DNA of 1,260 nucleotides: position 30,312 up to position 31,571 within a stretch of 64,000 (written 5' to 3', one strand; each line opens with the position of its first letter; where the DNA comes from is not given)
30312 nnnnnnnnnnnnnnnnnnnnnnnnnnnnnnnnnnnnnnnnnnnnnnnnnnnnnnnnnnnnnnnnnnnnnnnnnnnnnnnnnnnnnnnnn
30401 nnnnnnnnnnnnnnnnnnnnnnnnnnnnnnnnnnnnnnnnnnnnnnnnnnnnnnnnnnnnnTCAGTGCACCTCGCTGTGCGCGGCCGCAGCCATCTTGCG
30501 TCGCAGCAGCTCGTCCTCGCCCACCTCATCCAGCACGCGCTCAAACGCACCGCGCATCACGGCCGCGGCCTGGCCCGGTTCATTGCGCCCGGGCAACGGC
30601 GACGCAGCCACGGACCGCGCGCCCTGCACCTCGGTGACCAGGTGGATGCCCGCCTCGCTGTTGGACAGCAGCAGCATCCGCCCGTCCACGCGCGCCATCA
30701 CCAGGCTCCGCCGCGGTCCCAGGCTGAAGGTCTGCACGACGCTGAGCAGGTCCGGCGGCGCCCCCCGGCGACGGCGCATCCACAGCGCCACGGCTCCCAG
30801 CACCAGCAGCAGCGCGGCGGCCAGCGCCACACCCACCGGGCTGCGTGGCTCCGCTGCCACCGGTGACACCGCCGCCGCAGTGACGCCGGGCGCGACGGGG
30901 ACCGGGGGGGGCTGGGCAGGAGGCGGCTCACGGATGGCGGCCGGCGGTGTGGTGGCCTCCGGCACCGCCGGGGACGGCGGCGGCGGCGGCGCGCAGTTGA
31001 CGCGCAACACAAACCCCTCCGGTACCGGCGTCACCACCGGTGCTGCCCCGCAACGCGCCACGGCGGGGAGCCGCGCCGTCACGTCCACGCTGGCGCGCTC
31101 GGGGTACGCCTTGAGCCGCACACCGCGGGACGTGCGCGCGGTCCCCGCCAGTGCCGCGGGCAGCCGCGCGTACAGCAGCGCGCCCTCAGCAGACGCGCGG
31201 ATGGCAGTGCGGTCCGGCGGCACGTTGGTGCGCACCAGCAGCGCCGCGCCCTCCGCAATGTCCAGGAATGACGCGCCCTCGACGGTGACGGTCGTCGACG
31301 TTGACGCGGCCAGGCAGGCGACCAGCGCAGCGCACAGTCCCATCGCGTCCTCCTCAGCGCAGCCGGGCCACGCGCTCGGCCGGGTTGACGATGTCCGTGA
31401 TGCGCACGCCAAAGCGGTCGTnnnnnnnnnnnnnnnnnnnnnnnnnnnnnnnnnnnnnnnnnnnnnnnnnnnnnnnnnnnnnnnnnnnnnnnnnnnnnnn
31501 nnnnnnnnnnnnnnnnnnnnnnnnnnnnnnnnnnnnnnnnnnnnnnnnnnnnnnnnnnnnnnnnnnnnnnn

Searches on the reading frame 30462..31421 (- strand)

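Call 14: search_protein_families(library=pfam, proteins=[window:30462-31421:-], max_evalue=0.001)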
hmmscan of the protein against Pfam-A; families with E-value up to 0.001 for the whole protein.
window:30462-31421:- (319 aa): 1 family
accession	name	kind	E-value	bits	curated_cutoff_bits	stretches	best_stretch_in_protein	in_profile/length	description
PF04347.18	FliO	-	2.3e-08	34.5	22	1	216-299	3-88/91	Flagellar biosynthesis protein, FliO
